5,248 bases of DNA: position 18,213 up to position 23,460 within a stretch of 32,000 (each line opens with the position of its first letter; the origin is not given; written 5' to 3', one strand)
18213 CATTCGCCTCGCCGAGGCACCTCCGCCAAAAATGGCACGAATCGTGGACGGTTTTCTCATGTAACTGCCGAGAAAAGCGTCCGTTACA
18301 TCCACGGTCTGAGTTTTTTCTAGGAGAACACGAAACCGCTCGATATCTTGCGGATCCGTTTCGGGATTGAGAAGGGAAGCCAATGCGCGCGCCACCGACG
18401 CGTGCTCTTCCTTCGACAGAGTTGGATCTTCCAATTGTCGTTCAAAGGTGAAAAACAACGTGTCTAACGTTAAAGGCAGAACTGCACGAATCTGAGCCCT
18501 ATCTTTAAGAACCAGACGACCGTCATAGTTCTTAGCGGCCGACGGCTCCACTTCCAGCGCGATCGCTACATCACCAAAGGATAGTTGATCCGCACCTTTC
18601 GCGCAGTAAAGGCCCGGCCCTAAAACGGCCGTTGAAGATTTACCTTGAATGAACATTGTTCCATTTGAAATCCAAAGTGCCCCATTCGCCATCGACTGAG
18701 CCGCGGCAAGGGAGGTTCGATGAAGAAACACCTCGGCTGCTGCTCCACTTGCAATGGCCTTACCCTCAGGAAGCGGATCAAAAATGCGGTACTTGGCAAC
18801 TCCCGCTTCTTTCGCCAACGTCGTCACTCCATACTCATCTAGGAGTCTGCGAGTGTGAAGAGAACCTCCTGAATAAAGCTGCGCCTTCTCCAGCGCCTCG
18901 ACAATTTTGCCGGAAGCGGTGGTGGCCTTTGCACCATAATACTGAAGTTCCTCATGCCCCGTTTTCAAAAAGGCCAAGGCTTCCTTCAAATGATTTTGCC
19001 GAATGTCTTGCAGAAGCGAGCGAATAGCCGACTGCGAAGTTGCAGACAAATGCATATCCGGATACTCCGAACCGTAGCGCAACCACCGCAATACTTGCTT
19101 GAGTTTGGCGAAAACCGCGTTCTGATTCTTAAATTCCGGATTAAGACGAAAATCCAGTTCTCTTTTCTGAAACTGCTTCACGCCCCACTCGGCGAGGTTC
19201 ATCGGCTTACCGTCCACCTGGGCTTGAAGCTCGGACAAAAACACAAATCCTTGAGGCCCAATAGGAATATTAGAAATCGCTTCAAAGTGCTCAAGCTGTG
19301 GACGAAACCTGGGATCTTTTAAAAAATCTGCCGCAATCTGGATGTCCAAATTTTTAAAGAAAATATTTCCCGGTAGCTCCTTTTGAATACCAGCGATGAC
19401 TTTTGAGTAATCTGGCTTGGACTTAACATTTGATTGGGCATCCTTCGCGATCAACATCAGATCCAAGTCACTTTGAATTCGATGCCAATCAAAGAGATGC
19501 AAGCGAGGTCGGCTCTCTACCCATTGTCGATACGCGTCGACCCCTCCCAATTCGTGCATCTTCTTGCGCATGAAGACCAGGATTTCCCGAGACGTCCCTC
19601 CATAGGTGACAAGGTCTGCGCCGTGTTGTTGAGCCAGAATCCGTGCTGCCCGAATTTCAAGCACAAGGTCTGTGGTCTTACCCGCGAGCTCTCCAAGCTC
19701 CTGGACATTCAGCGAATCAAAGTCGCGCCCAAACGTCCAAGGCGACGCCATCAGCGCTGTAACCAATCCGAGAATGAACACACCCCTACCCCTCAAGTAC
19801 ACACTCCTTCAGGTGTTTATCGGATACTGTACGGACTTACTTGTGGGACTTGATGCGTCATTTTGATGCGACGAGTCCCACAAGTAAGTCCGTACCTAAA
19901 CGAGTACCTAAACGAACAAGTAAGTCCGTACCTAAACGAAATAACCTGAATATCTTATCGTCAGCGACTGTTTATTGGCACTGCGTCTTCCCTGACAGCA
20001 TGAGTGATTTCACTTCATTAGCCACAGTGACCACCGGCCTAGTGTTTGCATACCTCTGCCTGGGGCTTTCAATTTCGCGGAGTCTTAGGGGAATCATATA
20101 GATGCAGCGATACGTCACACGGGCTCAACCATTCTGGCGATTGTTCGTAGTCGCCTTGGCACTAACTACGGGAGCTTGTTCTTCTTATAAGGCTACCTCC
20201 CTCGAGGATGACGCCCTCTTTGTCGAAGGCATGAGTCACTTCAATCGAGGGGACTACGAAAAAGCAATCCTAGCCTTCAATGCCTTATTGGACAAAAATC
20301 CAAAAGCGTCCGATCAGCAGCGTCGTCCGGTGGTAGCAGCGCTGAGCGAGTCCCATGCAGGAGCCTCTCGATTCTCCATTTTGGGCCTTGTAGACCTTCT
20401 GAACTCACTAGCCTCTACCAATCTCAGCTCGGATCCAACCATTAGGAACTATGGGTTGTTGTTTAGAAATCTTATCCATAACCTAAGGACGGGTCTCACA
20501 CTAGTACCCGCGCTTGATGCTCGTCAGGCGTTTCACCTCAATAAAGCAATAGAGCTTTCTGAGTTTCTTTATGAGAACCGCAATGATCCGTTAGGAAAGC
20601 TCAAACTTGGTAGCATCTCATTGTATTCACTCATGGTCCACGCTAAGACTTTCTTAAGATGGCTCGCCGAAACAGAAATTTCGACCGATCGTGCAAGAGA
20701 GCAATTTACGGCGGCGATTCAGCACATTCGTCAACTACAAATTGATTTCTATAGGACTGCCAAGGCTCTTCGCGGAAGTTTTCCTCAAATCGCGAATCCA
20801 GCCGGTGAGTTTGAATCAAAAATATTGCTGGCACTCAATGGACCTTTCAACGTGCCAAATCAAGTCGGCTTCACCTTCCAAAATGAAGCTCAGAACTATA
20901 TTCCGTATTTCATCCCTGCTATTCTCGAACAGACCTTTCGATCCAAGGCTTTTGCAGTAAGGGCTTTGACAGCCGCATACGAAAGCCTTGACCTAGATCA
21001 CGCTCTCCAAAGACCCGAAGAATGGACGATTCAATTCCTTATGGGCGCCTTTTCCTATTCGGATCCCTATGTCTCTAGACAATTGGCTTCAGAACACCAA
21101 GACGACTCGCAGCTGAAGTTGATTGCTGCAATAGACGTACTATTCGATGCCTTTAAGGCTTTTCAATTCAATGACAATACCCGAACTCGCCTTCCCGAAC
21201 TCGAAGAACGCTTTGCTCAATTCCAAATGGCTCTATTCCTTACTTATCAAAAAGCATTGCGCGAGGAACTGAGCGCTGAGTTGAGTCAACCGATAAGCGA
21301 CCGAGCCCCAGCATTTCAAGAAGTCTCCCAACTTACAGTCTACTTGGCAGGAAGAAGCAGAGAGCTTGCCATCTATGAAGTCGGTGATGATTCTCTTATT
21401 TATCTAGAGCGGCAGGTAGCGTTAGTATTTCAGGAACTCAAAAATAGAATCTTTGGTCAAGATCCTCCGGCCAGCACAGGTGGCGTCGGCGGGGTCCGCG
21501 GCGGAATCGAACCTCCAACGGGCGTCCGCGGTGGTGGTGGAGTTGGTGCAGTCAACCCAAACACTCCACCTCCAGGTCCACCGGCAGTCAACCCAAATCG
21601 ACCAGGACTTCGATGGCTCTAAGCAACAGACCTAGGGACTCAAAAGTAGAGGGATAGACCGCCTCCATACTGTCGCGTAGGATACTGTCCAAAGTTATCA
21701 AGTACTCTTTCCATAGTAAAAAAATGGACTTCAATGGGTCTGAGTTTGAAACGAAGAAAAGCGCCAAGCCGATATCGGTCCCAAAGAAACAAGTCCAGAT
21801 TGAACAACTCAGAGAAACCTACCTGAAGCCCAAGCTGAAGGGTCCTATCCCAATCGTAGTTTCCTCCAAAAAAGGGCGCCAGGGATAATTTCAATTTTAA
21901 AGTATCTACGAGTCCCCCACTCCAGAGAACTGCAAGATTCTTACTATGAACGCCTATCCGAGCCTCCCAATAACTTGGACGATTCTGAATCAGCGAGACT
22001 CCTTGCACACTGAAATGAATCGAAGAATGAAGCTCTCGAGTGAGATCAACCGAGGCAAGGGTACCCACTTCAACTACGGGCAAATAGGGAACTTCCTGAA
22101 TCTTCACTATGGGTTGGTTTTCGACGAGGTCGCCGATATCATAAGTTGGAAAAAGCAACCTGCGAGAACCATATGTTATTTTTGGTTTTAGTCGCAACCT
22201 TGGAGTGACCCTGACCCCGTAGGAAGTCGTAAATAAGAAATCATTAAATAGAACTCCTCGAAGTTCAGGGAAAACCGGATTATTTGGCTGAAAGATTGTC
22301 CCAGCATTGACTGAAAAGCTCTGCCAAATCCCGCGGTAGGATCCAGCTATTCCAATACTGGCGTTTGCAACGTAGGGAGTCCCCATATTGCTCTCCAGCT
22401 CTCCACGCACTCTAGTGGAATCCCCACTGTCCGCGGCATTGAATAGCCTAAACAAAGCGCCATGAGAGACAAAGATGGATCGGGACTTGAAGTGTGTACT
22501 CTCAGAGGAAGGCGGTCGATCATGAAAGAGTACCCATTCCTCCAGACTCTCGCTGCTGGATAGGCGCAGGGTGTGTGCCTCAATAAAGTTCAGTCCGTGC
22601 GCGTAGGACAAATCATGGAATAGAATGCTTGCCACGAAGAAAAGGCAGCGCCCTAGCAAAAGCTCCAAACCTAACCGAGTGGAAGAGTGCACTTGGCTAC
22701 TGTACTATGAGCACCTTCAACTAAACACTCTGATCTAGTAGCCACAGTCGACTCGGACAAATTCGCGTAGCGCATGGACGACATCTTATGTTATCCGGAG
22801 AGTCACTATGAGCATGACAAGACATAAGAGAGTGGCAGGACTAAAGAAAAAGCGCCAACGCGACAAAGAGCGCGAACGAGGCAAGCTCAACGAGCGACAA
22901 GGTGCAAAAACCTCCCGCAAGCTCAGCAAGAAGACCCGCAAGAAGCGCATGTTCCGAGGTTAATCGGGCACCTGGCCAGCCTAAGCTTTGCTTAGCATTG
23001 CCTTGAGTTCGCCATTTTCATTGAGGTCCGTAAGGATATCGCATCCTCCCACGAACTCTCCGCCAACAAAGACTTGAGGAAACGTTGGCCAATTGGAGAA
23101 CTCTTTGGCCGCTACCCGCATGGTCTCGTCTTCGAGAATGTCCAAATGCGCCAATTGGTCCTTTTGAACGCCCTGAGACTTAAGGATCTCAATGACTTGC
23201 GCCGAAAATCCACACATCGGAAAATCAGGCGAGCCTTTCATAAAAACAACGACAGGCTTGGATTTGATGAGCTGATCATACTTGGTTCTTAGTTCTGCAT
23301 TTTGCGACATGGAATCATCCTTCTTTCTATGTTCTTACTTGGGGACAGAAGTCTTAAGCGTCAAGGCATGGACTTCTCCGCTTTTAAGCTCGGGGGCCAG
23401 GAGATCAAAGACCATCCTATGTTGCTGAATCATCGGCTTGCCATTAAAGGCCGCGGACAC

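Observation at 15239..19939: Four-gene accessory islet bracketed by a 34-bp direct repeat and inverted GTACCT triplets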

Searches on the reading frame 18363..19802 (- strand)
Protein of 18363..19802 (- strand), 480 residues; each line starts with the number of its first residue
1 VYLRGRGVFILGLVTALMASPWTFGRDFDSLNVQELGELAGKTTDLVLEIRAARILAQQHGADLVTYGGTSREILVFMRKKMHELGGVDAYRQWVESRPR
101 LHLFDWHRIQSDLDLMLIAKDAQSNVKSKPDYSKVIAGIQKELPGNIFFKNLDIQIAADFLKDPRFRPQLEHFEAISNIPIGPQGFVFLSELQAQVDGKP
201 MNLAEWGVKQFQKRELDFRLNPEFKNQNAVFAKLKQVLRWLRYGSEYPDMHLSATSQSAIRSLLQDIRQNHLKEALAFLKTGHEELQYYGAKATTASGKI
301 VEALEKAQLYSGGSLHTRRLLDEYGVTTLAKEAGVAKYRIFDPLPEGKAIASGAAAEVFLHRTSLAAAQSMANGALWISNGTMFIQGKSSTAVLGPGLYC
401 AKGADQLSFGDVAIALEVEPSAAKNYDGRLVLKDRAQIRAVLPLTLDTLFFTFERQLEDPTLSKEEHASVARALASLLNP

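Call 75: search_solved_structures(query=A3, max_evalue=1)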
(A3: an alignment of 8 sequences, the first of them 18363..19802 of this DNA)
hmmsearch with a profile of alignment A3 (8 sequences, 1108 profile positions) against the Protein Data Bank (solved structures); distinct sequences matched with E-value up to 1: 5.
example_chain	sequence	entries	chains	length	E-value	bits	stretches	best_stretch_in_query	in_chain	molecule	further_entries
2lqu_A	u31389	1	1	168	0.11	14.1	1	739-882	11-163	Decorin-binding protein A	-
9bqw_A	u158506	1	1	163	0.13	13.9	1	739-882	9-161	Decorin-binding protein A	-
4txp_A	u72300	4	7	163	0.68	11.5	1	504-612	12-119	Vacuolar protein sorting-associated protein VTA1 homolog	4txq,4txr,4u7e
2lxm_A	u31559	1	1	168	0.81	11.2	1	504-612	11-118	Vacuolar protein sorting-associated protein VTA1 homolog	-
2lxl_A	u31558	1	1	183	0.99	10.9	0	504-613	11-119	Vacuolar protein sorting-associated protein VTA1 homolog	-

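Call 80: predict_structure(alignment_id=A3)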
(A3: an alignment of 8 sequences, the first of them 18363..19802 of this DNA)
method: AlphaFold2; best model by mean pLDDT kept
length: 480 residues; sequences in the alignment: 8
mean_pLDDT: 86.2   pTM: 0.84
mean pLDDT of the five models: 86.2, 85.5, 84.3, 78.8, 78.0
residues with pLDDT >= 90: 251; 70-90: 179; 50-70: 37; < 50: 13
segments of 3 or more residues with pLDDT < 50: 1-4, 18-23
pLDDT, mean of each block of 10 residues (from residue 1): 52 52 66 95 95 94 94 94 93 94 89 91 56 91 85 91 79 83 95 86 93 91 77 93 93 94 94 97 85 85 93 94 97 96 86 79 87 90 85 87 76 86 76 91 88 85 82 80
secondary structure, 60 per line:
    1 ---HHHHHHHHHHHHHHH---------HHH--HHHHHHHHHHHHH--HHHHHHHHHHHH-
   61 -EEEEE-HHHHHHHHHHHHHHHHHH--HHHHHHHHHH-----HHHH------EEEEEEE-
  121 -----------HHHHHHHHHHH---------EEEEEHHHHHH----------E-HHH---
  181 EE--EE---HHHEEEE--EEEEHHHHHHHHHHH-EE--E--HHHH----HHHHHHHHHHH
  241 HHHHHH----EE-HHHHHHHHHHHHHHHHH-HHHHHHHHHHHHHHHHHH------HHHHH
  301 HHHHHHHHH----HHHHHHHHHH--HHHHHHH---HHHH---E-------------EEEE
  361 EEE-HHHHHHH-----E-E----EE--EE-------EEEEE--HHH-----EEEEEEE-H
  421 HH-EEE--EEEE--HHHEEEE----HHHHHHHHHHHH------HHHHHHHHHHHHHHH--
elements in order: H4-18 H33-45 H48-59 E62-66 H68-85 H88-97 H103-106 E113-119 H132-142 E152-156 H157-162 E193-196 E199-202 H203-213 H222-225 H230-246 H254-270 H272-289 H296-309 H314-323 H326-332 H336-339 E357-363 H365-371 E397-401 E412-418 E424-426 E429-432 E438-441 H446-457 H464-478
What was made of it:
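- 16935..19802 (-): 955-aa orphan; the N-terminus reads as a signal peptide by eye. A conserved N-terminal 480 aa holds a pol-beta-type nucleotidyltransferase-like fold (about aa 30-340) and a possible PARP/ART-like module (about aa 355-445). The C-terminus is helical and modelled at low confidence. AF2 pLDDT 86, pTM 0.84 (call 80).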

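Call 83: fold_search(model_id=the predicted structure, library=pdb)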
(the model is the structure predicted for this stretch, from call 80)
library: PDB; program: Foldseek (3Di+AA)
matches with E <= 10: 154; with E <= 0.001: 2
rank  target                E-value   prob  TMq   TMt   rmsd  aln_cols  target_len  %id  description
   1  4wbz_B                1.3e-04  1.00  0.25  0.33  12.7       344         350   11  tRNA-processing enzyme (apo form 2) (released 2015-04-15)
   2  4wc2_A                2.3e-04  1.00  0.26  0.32   8.9       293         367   14  Crystal structure of tRNA nucleotidyltransferase complexed with a primer tRNA and an incoming ATP analog (released 2015-04-15)
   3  1vfg_A                1.6e-03  0.98  0.24  0.32  11.8       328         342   11  Crystal structure of tRNA nucleotidyltransferase complexed with a primer tRNA and an incoming ATP analog (released 2004-08-10)
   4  1vfg_B                1.7e-03  0.99  0.25  0.33  11.6       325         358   13  Crystal structure of tRNA nucleotidyltransferase complexed with a primer tRNA and an incoming ATP analog (released 2004-08-10)
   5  6q52                  5.1e-03  1.00  0.31  0.39   7.4       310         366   12  Structure of a psychrophilic CCA-adding enzyme in complex with CMPcPP at room temperature in ChipX microfluidic device (released 2019-05-01)
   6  4uxb_A                2.4e-02  0.44  0.15  0.20  16.8       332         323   12  Human ARTD1 (PARP1) - Catalytic domain in complex with inhibitor PJ34 (released 2015-09-02)
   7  3aql_A                8.7e-02  0.96  0.30  0.36   7.1       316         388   12  Structure of bacterial protein (apo form II) (released 2011-02-09)
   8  4zzx_A                9.7e-02  0.38  0.16  0.21  18.1       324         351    9  Structure of PARP2 catalytic domain bound to an isoindolinone inhibitor (released 2015-08-12)
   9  6w38_A                1.3e-01  0.41  0.26  0.34  11.1       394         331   12  Crystal structure of the FAM46C/Plk4 complex (released 2020-05-06)
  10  6w65_C                4.4e-01  0.14  0.14  0.25  15.8       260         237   10  Human PARP16 in complex with RBN010860 (released 2020-10-07)
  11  1gse_A                8.8e-01  0.08  0.13  0.22  14.6       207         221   12  GLUTATHIONE TRANSFERASE A1-1 COMPLEXED WITH AN ETHACRYNIC ACID GLUTATHIONE CONJUGATE (MUTANT R15K) (released 1995-09-15)
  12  3ozu                  9.7e-01  0.04  0.10  0.11  16.9       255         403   11  The Crystal Structure of flavohemoglobin from R. eutrophus in complex with miconazole (released 2011-03-16)
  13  3wfp_A                1.3e+00  0.35  0.30  0.32   6.0       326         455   10  tRNA processing enzyme (apo form 2) (released 2014-01-01)
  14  1ev4_A                1.3e+00  0.08  0.13  0.23  15.1       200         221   14  RAT GLUTATHIONE S-TRANSFERASE A1-1: MUTANT W21F/F220Y WITH GSO3 BOUND (released 2001-02-07)
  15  8bhc_B                1.5e+00  0.04  0.11  0.18  15.7       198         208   12  K141H and S142H double mutant of hGSTA1-1 (released 2023-03-08)
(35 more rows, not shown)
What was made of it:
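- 16935..19802 (-): Foldseek: CCA/A-adding enzymes at E 1e-4 to 5e-3 and probability 0.98-1.0; PARP1/2/16 at probability 0.14-0.44 (call 83).
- On Pol-beta superfamily nucleotidyltransferase (955-aa N-terminus): Foldseek probability 0.98-1.0 to CCA/A-adding enzymes, but with low TM scores (0.25-0.31) (call 83).
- On H-Y-E ADP-ribosyltransferase / PARP-like (955-aa residues about 355-445): PARP1/2/16 hits are weak: E 0.02-0.4, probability 0.14-0.44 (call 83).
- The 955-aa protein has an enzyme-like NTase fold and a possible ART module (call 83).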

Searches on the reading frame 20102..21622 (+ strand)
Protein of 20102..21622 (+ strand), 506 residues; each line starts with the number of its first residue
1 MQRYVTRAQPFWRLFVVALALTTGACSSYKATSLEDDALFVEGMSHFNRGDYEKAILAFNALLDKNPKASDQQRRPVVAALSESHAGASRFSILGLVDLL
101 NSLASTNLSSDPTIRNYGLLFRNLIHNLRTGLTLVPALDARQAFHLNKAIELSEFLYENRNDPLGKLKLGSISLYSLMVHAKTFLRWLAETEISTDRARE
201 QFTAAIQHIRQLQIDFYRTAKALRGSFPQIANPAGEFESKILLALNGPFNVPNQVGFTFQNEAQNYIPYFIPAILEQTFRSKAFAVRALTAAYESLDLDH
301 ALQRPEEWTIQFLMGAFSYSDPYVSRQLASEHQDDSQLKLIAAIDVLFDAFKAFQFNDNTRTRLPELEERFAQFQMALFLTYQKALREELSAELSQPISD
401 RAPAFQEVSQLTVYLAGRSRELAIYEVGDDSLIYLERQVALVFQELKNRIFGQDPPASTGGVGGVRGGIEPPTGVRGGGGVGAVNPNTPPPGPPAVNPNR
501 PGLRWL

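Call 8: search_protein_families(library=pfam, proteins=[window:20102-21622:+], max_evalue=0.01)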
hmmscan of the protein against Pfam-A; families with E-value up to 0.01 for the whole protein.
window:20102-21622:+ (506 aa): 4 families
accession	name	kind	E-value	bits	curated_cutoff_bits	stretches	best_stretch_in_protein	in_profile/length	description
PF07719.23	TPR_2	-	1.9e-05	24.8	27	1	37-68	2-33/34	Tetratricopeptide repeat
PF13432.12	TPR_16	-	0.00027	21.8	32.7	1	35-69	30-64/65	Tetratricopeptide repeat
PF13174.12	TPR_6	-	0.00068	20.6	26.3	1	37-68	1-32/33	Tetratricopeptide repeat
PF00515.34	TPR_1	-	0.0039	17.4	27.8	0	38-68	3-33/34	Tetratricopeptide repeat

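Call 21: find_homologous_proteins(query=window:20102-21622:+)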
Query window:20102-21622:+ (506 aa): 1 proteins with E <= 0.001 among 8000 candidates.
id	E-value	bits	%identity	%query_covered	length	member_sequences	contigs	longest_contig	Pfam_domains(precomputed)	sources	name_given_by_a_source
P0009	0.0e+0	1131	100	100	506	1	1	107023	PF07719.24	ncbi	-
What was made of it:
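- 20102..22692 (.): Rest of the variable slot outside the repeat pair: TPR lipoprotein orphan (20102-21622, +) and a 350-aa orphan (21640-22692, -). The TPR protein has no homolog except itself (call 21).
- The TPR protein has none (call 21).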

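Call 23: find_encoding_contigs(protein=P0009, flank=10000, max_places=3)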
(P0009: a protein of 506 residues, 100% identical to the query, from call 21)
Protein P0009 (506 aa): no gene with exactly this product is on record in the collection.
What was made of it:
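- Tried and rejected: The NCBI source contig (107 kb) could not be retrieved through P0009 (call 23).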

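Call 27: find_encoding_contigs(protein=P0015, flank=10000, max_places=3)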
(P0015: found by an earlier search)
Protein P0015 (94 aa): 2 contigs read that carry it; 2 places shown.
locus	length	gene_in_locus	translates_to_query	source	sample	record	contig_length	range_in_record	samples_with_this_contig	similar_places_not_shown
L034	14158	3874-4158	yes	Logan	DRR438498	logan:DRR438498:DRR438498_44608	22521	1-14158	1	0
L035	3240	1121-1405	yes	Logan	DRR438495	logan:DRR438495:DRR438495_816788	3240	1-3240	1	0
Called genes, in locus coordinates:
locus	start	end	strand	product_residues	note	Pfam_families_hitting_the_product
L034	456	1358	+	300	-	-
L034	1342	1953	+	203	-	-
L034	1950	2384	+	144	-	PF06356:DUF1064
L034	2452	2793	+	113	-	-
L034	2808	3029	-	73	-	-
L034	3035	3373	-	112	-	PF02452:PemK_toxin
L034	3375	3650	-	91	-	-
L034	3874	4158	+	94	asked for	PF15738:YafQ_toxin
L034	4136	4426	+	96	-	PF13560:HTH_31 (weak), PF12844:HTH_19, PF13443:HTH_26 (weak), PF01381:HTH_3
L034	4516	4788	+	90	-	PF12844:HTH_19, PF13560:HTH_31, PF01381:HTH_3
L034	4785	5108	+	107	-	-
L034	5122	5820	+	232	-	PF02586:SRAP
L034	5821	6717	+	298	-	PF01545:Cation_efflux, PF16916:ZT_dimer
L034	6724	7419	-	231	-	PF01545:Cation_efflux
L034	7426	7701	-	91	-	-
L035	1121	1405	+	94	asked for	PF15738:YafQ_toxin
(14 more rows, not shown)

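Call 57: search_protein_families(library=padloc, proteins=[window:20102-21622:+], max_evalue=0.01)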
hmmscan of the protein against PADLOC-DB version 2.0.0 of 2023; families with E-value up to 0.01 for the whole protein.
window:20102-21622:+ (506 aa): 0 families

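Call 58: search_protein_families(library=ncbifam, proteins=[window:20102-21622:+], max_evalue=0.01)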
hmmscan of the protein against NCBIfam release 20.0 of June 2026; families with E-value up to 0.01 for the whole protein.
window:20102-21622:+ (506 aa): 1 family
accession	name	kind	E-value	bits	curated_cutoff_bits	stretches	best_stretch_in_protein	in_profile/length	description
TIGR03302.1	OM_YfiO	subfamily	0.00019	21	81.4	1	14-69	5-66/239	outer membrane protein assembly factor BamD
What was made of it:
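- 20102..22692 (.): The 350-aa protein has no Pfam, NCBIfam or PADLOC hit (calls 8, 57, 58).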

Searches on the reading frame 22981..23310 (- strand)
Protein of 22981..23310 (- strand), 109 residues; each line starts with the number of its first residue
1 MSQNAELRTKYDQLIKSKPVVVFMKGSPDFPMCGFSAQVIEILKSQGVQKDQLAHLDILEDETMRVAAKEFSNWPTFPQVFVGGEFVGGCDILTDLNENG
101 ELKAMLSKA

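Call 33: search_protein_families(library=pfam, proteins=[window:22981-23310:-], max_evalue=0.001)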
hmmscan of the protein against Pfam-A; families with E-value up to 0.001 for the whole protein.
window:22981-23310:- (109 aa): 1 family
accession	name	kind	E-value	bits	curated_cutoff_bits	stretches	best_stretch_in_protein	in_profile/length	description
PF00462.30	Glutaredoxin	-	2.4e-18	66.5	22.9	1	20-87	1-60/60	Glutaredoxin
